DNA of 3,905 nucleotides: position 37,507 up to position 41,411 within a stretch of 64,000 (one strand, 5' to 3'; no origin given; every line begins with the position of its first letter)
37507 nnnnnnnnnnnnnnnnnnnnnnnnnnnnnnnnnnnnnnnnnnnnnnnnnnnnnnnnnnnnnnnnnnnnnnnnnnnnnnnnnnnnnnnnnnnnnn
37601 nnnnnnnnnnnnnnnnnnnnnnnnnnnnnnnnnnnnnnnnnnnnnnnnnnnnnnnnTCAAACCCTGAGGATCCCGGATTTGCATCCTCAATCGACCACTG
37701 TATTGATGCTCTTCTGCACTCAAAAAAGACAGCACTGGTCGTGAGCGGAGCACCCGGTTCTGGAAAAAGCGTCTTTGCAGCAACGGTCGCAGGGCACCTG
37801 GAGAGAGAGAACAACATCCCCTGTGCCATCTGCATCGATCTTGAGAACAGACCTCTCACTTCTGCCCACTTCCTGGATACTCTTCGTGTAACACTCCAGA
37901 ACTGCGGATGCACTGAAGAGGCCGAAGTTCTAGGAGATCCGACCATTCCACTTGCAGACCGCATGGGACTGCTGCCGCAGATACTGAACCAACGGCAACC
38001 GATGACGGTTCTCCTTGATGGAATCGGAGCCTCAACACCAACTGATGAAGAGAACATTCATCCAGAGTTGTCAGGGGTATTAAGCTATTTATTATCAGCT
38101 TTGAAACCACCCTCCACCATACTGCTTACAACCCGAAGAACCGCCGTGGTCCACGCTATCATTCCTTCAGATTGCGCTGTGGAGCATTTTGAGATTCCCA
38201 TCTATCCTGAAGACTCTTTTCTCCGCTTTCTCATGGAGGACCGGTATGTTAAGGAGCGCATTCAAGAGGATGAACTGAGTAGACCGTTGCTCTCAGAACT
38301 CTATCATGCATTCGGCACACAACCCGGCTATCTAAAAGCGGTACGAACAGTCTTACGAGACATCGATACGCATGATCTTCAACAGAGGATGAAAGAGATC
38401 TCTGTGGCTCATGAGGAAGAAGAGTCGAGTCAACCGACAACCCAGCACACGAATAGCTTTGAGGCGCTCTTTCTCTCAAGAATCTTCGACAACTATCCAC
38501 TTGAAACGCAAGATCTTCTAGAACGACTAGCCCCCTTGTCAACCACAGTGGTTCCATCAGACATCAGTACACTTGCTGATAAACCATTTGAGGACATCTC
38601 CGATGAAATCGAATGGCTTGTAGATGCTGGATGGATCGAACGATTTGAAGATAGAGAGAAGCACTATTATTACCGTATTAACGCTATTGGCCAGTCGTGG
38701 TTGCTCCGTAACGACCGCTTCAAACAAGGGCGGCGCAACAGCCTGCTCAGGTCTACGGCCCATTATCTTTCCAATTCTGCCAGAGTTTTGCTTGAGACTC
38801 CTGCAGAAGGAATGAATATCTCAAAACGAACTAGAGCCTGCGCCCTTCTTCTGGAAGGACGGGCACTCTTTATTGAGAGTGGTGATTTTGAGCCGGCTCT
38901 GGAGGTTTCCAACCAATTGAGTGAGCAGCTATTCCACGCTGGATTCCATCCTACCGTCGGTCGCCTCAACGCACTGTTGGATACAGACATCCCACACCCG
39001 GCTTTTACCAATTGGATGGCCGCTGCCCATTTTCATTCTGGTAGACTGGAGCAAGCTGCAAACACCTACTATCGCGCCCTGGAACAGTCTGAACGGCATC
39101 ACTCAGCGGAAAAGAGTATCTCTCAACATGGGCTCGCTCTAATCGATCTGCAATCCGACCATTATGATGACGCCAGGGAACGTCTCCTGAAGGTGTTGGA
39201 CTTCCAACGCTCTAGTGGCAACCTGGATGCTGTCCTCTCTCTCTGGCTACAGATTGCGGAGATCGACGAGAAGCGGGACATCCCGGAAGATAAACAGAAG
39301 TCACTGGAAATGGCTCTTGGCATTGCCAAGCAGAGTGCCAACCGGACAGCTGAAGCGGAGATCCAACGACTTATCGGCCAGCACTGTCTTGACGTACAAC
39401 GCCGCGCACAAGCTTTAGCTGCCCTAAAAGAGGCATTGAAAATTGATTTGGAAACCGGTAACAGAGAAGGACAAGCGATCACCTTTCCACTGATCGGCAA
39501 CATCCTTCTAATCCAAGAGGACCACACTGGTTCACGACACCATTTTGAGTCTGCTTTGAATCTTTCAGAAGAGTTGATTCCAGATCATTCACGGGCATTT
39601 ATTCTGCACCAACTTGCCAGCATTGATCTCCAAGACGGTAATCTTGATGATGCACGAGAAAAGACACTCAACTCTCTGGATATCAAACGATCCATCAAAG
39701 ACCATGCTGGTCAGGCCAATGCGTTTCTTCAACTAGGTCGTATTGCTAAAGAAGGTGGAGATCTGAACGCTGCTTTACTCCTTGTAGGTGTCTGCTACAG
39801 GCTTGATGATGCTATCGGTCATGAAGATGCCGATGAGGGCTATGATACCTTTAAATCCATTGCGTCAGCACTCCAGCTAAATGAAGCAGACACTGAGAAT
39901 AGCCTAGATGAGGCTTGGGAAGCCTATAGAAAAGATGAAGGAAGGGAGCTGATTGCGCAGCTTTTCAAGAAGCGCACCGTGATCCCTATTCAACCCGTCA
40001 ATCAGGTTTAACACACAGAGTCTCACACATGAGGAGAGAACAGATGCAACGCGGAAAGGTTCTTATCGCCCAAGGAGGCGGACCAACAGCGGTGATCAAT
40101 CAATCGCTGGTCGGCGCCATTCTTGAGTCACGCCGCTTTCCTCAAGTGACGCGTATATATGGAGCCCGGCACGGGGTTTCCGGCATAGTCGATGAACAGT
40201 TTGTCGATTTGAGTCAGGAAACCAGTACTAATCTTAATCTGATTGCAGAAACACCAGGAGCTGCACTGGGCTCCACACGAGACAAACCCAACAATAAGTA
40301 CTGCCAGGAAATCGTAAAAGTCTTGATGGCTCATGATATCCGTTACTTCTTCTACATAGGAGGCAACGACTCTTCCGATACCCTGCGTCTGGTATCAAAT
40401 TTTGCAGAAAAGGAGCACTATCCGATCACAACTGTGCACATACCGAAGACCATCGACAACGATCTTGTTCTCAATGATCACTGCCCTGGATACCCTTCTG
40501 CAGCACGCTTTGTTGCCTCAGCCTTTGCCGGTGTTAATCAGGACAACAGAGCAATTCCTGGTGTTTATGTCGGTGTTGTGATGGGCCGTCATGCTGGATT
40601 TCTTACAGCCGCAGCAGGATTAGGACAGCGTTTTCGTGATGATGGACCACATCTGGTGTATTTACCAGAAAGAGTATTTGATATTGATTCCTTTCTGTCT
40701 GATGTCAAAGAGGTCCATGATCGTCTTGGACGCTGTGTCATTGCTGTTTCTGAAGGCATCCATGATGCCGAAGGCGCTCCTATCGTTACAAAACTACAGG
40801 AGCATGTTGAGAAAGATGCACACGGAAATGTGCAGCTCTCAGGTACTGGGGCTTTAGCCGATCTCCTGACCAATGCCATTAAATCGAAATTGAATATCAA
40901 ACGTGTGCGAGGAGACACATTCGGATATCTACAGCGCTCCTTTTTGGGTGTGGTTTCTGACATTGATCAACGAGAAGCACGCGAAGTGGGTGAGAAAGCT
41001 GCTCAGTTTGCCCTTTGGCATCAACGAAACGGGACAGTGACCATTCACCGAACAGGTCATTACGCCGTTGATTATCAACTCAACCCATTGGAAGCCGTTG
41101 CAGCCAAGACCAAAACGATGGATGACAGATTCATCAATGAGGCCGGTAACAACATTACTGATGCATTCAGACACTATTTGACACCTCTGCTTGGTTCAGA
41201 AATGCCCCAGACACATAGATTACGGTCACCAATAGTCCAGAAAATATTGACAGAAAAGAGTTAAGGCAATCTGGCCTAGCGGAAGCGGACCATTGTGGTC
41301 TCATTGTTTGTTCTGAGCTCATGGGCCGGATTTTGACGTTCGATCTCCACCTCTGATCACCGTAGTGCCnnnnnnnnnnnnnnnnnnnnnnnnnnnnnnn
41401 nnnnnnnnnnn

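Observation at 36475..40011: NLR-like STAND protein with an apparently catalytically dead CHAT (caspase-fold) N-domain, a P-loop NTPase and a C-terminal TPR sensor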

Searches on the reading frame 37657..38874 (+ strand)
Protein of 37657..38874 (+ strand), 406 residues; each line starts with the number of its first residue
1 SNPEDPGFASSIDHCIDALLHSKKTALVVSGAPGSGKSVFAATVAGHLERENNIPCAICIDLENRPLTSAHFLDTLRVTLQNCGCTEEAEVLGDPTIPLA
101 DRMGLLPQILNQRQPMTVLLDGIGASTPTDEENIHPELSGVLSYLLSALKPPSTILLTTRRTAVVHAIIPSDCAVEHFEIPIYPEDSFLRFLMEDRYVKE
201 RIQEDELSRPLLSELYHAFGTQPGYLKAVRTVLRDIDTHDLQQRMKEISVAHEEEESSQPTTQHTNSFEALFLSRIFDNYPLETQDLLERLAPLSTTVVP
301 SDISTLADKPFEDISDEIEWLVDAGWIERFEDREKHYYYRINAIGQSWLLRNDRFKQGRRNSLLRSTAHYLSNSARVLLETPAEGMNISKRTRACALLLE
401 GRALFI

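Call 61: search_protein_families(library=pfam, alignment_id=A5, max_evalue=0.01)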
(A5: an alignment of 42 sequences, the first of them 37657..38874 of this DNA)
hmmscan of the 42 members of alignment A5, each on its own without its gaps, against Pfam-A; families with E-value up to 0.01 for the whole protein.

A. member 1, window:37657-38874:+ (406 aa): 6 families
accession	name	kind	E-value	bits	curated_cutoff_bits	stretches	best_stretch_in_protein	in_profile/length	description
PF24883.2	NPHP3_N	-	1.1e-06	29.4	24.8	1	22-65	20-63/164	Nephrocystin 3, N-terminal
PF05729.18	NACHT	-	1.7e-05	25.1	26.7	1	27-166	3-135/167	NACHT domain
PF13191.12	AAA_16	-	2.5e-05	25.3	32.6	1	14-122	14-104/167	AAA ATPase domain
PF13401.12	AAA_22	-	0.0005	20.8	27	1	22-86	3-64/130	AAA domain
PF00931.28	NB-ARC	-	0.0049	16.6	23.5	0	11-272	4-243/248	NB-ARC domain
PF20720.3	nSTAND3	-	0.0086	16.2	27.2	0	18-53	13-46/155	Novel STAND NTPase 3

B. families by the number of members that match (of 42 scanned): 74 families (the first 25 are shown)
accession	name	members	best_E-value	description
PF13191.12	AAA_16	42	1.7e-14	AAA ATPase domain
PF13401.12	AAA_22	37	1.7e-07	AAA domain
PF12770.12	CHAT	36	1.1e-25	CHAT domain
PF13424.12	TPR_12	33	5.6e-62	Tetratricopeptide repeat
PF07719.23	TPR_2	33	2.6e-36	Tetratricopeptide repeat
PF13374.12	TPR_10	29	8.8e-27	Tetratricopeptide repeat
PF13181.12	TPR_8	29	5.5e-22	Tetratricopeptide repeat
PF20720.3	nSTAND3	29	2.9e-06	Novel STAND NTPase 3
PF01637.24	ATPase_2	26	7e-08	ATPase domain predominantly from Archaea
PF00515.34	TPR_1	25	1.3e-18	Tetratricopeptide repeat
PF17874.7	TPR_MalT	23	1.5e-16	MalT-like TPR region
PF00931.28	NB-ARC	22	7e-10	NB-ARC domain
PF13428.12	TPR_14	21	5.1e-14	Tetratricopeptide repeat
PF05729.18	NACHT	21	6.6e-06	NACHT domain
PF14559.12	TPR_19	19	1.9e-16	Tetratricopeptide repeat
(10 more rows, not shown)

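Call 66: predict_structure(alignment_id=A5)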
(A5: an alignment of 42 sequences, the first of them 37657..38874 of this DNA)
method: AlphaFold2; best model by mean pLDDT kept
length: 406 residues; sequences in the alignment: 42
mean_pLDDT: 89.4   pTM: 0.82
mean pLDDT of the five models: 89.4, 87.8, 87.3, 86.0, 84.8
residues with pLDDT >= 90: 272; 70-90: 109; 50-70: 21; < 50: 4
segments of 3 or more residues with pLDDT < 50: 1-4
pLDDT, mean of each block of 10 residues (from residue 1): 59 95 94 89 94 93 80 94 94 95 94 95 72 74 93 95 91 94 92 96 97 93 87 93 91 69 76 86 94 93 96 96 92 90 90 86 96 94 81 90 94
secondary structure, 60 per line:
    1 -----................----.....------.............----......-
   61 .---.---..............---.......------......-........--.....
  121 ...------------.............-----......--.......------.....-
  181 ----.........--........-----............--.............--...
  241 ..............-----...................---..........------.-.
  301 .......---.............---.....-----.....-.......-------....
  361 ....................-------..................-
elements in order: H6-21 E26-30 H37-49 E54-59 H69-82 H86-92 H99-104 H106-113 E116-123 H136-148 E154-159 H162-168 E175-179 H185-193 H196-203 H209-220 H223-235 H238-254 H260-278 H282-291 H300-307 H311-323 E327-331 E337-341 H343-349 H357-380 H388-405

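Call 68: fold_search(model_id=the predicted structure, library=pdb)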
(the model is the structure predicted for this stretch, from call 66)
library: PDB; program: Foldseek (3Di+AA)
matches with E <= 10: 1823; with E <= 0.001: 196
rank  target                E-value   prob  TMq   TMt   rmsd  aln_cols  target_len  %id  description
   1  1z6t_A                1.7e-10  1.00  0.57  0.43   7.3       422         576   15  Structure of the apoptotic protease-activating factor 1 bound to ADP (released 2005-04-19)
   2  3sfz                  1.7e-10  1.00  0.58  0.24   7.0       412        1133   15  Crystal structure of full-length murine Apaf-1 (released 2011-08-24)
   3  3shf                  2.1e-10  1.00  0.57  0.24   7.2       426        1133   15  Crystal structure of the R265S mutant of full-length murine Apaf-1 (released 2011-08-24)
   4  2a5y_B                3.7e-10  1.00  0.41  0.34  20.5       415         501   13  Structure of a CED-4/CED-9 complex (released 2005-10-11)
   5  1z6t_B                4.8e-10  1.00  0.56  0.42   7.0       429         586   14  Structure of the apoptotic protease-activating factor 1 bound to ADP (released 2005-04-19)
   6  9h2l_A                8.8e-10  1.00  0.41  0.22  18.6       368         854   15  Cryo-EM structure of an octameric G10-resistosome from wheat (released 2025-09-24)
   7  7xc2_A                1.0e-09  1.00  0.44  0.23  18.1       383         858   15  Cryo EM structure of oligomeric complex formed by wheat CNL Sr35 and the effector AvrSr35 of the wheat stem rust patho (released 2022-09-21)
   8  8jol_B                1.8e-09  1.00  0.41  0.35  19.1       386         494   14  cryo-EM structure of the CED-4/CED-3 holoenzyme (released 2023-06-28)
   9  4m9s_B                2.4e-09  1.00  0.41  0.33  21.9       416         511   14  crystal structure of CED-4 bound CED-3 fragment (released 2013-10-23)
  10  4m9s_A                2.5e-09  1.00  0.42  0.34  21.2       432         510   12  crystal structure of CED-4 bound CED-3 fragment (released 2013-10-23)
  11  8jns_D                5.4e-09  1.00  0.40  0.41  18.4       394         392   14  cryo-EM structure of a CED-4 hexamer (released 2023-06-28)
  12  3lqq_B                5.7e-09  1.00  0.40  0.33  19.2       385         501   14  Structure of the CED-4 Apoptosome (released 2010-04-28)
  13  2a5y_C                7.0e-09  1.00  0.41  0.44  18.6       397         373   14  Structure of a CED-4/CED-9 complex (released 2005-10-11)
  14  6mfv_A                9.5e-09  1.00  0.51  0.35   6.3       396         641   14  Crystal structure of the Signal Transduction ATPase with Numerous Domains (STAND) protein with a tetratricopeptide rep (released 2019-02-20)
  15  3lqq_A                1.0e-08  1.00  0.41  0.34  18.3       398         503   13  Structure of the CED-4 Apoptosome (released 2010-04-28)
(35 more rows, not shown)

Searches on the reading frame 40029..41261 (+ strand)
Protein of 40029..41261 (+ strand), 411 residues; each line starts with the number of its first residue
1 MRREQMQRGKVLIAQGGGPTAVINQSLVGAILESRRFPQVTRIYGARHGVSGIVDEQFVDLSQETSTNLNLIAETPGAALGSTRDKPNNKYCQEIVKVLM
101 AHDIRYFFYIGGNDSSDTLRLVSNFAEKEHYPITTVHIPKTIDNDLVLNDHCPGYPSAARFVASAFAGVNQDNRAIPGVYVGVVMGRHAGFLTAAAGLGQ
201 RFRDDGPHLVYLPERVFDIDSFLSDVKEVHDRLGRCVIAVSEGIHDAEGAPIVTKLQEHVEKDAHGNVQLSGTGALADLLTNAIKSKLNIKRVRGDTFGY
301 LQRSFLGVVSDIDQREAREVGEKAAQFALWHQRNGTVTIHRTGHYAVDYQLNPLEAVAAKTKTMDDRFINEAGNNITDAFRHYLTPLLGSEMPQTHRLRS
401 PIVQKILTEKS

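Call 14: search_protein_families(library=pfam, proteins=[window:40029-41261:+], max_evalue=0.00001)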
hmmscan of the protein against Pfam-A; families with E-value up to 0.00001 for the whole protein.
window:40029-41261:+ (411 aa): 1 family
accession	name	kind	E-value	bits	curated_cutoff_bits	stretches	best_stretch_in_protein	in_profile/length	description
PF00365.25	PFK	-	6.9e-48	163.8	30.9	1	10-327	1-276/277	Phosphofructokinase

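Call 79: search_protein_families(library=ncbifam, proteins=[window:40029-41261:+], max_evalue=1e-10)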
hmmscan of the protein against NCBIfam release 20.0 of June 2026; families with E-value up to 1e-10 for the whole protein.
window:40029-41261:+ (411 aa): 11 families
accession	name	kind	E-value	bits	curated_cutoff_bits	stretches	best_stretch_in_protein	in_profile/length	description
NF010675.0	PRK14072.1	subfamily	9.3e-148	492.4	273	1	6-405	1-411/416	diphosphate--fructose-6-phosphate 1-phosphotransferase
NF002872.1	PRK03202.1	subfamily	7.8e-35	120.4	253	1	16-371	8-317/323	ATP-dependent 6-phosphofructokinase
TIGR02483.1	PFK_mixed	subfamily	3.7e-33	115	430.55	1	10-327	1-299/325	phosphofructokinase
NF005301.0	PRK06830.1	equivalog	5.8e-32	110.7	400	1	10-292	83-353/445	ATP-dependent 6-phosphofructokinase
NF041103.1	PFKA_PPi_Ttgales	equivalog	6.7e-30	104.4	550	1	13-396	3-385/407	diphosphate--fructose-6-phosphate 1-phosphotransferase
NF005121.0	PRK06555.1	equivalog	5.3e-24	84.7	395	1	11-313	6-337/404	pyrophosphate--fructose-6-phosphate 1-phosphotransferase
TIGR02482.1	PFKA_ATP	equivalog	1.7e-18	66.7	371.35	1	39-262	28-241/301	6-phosphofructokinase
NF010674.0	PRK14071.1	equivalog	1.8e-16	60.1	544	1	88-321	92-303/360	ATP-dependent 6-phosphofructokinase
NF005482.0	PRK07085.1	subfamily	4e-16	58.7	446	1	8-197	73-264/558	diphosphate--fructose-6-phosphate 1-phosphotransferase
TIGR02478.1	6PF1K_euk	equivalog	9.3e-16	57.1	708.4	1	6-236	387-608/744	6-phosphofructokinase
TIGR02477.1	PFKA_PPi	equivalog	2.8e-13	49.2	587.95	1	17-199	76-260/539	diphosphate--fructose-6-phosphate 1-phosphotransferase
